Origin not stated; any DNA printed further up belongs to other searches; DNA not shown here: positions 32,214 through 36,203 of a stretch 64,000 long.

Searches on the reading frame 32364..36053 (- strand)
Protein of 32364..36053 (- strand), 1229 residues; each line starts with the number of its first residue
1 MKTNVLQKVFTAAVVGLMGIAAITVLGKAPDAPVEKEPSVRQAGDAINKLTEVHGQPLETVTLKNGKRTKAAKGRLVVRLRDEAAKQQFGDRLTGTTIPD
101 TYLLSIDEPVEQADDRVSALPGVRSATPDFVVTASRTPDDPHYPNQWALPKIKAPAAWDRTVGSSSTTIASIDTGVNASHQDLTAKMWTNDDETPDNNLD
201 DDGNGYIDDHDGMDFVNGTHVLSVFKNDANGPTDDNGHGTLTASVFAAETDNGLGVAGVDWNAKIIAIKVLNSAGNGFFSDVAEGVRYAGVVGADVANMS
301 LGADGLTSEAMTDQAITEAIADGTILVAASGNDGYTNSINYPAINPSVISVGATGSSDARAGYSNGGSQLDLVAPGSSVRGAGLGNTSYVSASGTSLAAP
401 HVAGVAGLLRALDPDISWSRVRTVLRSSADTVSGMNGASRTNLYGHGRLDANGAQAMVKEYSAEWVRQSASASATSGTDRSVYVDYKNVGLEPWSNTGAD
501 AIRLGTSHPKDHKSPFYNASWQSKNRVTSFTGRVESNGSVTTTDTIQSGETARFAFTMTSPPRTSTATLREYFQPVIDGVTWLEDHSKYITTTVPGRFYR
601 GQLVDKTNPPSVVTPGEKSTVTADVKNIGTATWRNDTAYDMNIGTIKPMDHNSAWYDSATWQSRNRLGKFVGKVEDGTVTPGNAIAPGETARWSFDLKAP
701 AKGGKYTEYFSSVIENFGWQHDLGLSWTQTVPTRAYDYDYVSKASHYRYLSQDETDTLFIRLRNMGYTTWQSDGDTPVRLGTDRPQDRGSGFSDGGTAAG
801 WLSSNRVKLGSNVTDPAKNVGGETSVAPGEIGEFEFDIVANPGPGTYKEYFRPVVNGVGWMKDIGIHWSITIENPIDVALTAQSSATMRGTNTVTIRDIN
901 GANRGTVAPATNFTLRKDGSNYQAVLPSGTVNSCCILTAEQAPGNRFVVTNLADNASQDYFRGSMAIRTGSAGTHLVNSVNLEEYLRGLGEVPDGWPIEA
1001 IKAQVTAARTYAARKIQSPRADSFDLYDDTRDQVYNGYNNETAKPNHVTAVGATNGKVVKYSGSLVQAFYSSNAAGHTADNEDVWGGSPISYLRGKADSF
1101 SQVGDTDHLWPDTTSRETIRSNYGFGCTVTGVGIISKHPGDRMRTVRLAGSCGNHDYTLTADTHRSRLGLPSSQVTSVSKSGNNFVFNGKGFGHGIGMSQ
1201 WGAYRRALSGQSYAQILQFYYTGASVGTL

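Call 15: search_protein_families(library=pfam, proteins=[window:32364-36053:-], max_evalue=0.001)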
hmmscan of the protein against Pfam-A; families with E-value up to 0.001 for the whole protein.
window:32364-36053:- (1229 aa): 3 families
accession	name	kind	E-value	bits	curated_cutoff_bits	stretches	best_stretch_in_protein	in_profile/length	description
PF00082.27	Peptidase_S8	-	1.6e-44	152.9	21.8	1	166-447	3-288/288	Subtilase family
PF08486.15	SpoIID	-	1.8e-18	67.4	23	1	973-1061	4-97/97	Stage II sporulation protein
PF16158.11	N_BRCA1_IG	-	2.3e-10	41.4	28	1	611-712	6-90/108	Ig-like domain from next to BRCA1 gene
